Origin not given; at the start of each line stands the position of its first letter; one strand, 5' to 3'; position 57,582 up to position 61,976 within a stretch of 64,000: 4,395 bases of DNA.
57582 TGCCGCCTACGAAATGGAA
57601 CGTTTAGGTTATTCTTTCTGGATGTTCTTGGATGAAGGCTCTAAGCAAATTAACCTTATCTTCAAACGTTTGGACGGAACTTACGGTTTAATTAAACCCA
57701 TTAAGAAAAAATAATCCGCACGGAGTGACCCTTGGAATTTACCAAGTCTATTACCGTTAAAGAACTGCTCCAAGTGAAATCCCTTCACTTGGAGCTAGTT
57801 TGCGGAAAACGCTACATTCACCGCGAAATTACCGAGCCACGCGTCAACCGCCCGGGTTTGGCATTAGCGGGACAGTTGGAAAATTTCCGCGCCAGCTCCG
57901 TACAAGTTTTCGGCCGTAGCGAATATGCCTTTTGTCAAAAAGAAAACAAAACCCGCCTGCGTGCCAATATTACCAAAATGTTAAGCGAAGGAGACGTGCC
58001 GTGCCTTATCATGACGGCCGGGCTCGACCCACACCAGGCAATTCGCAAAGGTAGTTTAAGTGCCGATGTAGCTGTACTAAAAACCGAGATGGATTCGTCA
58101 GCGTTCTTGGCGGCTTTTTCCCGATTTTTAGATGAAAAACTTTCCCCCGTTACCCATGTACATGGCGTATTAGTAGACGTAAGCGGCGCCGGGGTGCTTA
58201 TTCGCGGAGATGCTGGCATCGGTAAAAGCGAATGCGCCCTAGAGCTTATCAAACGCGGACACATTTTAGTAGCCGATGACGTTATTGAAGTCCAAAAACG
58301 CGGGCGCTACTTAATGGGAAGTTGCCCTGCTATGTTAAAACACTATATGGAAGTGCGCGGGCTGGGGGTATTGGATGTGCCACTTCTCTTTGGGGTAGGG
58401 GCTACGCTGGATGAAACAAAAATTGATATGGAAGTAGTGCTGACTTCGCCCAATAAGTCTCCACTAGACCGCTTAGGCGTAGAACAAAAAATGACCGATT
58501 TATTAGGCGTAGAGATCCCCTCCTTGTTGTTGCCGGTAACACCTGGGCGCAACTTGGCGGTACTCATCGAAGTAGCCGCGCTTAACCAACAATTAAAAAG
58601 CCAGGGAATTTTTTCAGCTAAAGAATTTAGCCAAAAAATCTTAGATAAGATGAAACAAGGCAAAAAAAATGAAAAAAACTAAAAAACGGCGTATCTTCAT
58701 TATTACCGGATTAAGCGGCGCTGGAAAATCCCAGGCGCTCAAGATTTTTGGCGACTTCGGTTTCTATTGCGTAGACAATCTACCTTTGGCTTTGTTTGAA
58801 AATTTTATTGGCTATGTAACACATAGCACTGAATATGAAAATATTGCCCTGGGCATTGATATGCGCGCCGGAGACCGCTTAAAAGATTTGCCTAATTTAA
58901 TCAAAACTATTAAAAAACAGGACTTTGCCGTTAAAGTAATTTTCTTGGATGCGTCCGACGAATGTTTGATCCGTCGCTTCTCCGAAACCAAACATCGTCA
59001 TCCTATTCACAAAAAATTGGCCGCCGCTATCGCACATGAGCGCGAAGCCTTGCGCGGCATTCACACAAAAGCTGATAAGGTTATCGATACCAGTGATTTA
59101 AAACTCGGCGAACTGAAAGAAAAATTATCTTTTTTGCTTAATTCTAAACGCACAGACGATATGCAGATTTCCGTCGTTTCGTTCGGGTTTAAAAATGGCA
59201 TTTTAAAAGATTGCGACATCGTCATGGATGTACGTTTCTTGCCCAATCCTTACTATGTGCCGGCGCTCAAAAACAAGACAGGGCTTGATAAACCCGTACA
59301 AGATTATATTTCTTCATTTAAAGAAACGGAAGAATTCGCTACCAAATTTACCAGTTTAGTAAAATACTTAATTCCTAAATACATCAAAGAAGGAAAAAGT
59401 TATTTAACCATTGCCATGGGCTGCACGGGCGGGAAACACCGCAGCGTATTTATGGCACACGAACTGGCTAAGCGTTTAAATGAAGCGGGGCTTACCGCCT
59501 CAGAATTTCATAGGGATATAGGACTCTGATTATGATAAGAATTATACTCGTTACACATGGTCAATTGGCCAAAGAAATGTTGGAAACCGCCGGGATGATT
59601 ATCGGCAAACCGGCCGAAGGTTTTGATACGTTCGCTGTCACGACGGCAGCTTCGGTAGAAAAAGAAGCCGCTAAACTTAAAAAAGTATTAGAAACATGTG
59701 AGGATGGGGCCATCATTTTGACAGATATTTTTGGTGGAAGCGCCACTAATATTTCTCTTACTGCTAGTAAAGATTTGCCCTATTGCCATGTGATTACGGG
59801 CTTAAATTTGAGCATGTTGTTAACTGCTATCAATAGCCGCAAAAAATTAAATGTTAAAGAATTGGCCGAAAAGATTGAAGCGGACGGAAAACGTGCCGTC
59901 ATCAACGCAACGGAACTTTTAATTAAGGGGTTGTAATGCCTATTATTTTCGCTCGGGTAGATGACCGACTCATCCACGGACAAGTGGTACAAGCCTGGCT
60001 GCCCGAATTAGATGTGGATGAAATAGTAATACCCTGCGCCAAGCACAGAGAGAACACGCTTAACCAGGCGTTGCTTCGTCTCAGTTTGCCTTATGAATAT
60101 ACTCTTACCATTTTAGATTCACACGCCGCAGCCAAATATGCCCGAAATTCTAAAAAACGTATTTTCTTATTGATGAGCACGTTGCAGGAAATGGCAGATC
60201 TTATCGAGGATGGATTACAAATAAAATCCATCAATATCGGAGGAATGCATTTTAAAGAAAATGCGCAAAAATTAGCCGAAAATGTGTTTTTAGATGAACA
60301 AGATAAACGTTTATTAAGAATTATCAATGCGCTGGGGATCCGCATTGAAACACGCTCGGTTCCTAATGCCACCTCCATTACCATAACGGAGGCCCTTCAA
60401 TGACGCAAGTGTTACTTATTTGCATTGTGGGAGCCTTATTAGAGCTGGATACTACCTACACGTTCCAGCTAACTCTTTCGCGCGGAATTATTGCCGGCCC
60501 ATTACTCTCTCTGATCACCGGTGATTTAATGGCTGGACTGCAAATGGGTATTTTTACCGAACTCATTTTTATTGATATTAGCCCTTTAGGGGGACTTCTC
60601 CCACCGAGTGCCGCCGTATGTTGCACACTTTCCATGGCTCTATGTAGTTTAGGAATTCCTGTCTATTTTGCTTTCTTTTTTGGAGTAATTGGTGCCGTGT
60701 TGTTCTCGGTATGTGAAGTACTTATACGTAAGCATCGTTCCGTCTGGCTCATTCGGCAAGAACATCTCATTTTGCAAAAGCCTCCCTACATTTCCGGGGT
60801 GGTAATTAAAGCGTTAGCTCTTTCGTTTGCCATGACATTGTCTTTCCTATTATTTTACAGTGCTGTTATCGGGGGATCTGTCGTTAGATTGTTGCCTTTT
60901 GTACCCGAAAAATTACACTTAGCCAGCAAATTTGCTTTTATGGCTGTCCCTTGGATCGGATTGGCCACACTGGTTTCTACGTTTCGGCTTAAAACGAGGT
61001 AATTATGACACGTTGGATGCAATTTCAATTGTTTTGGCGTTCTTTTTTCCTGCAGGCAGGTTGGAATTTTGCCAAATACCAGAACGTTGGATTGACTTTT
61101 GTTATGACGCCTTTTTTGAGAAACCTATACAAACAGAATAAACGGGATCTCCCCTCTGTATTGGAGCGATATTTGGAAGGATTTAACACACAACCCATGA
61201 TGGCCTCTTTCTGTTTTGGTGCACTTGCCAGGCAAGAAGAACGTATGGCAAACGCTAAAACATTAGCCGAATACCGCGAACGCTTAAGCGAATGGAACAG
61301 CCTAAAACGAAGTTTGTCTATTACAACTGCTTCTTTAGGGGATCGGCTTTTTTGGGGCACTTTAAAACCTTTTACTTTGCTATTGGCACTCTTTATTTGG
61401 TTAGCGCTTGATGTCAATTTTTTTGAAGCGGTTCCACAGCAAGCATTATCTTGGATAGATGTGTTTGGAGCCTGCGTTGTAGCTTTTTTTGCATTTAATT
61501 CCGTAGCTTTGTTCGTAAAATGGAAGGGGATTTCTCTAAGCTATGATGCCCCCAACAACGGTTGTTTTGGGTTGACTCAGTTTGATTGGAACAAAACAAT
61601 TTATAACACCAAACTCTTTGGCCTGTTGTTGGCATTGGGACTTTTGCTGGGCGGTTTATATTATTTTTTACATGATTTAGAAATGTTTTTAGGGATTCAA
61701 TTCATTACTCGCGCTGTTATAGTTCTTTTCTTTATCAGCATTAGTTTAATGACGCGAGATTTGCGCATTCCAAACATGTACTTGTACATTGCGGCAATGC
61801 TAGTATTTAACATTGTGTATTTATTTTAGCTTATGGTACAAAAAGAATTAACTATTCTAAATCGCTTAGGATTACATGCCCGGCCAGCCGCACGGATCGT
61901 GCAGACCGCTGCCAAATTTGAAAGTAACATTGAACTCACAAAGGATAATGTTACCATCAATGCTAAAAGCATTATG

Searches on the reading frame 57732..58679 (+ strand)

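Call 55: search_protein_families(library=pfam, proteins=[window:57732-58679:+], max_evalue=0.00001)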
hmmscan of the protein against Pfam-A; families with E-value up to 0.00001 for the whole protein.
window:57732-58679:+ (316 aa): 2 families
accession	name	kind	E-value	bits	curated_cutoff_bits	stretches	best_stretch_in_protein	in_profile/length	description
PF07475.17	Hpr_kinase_C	-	5.5e-61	205.5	33.3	1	135-302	1-170/171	HPr Serine kinase C-terminal domain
PF02603.21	Hpr_kinase_N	-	1.2e-27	96.8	24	1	7-133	1-125/125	HPr Serine kinase N terminus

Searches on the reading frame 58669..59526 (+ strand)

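Call 55: search_protein_families(library=pfam, proteins=[window:58669-59526:+], max_evalue=0.00001)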
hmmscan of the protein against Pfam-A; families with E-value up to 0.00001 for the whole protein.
window:58669-59526:+ (286 aa): 2 families
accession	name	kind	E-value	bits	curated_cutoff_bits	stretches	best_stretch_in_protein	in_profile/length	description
PF22740.1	PapZ_C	-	5.9e-47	159.3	27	1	165-284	1-120/121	RapZ C-terminal domain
PF03668.21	RapZ-like_N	-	1.4e-38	132.6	25.4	1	9-159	3-156/158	RapZ-like N-terminal domain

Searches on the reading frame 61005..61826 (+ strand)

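Call 55: search_protein_families(library=pfam, proteins=[window:61005-61826:+], max_evalue=0.00001)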
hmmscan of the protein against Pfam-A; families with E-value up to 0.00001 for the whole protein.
window:61005-61826:+ (274 aa): 1 family
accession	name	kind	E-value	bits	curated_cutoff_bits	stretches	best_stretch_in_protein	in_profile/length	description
PF03613.19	EIID-AGA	-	3.6e-28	99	25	1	5-186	6-164/265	PTS system mannose/fructose/sorbose family IID component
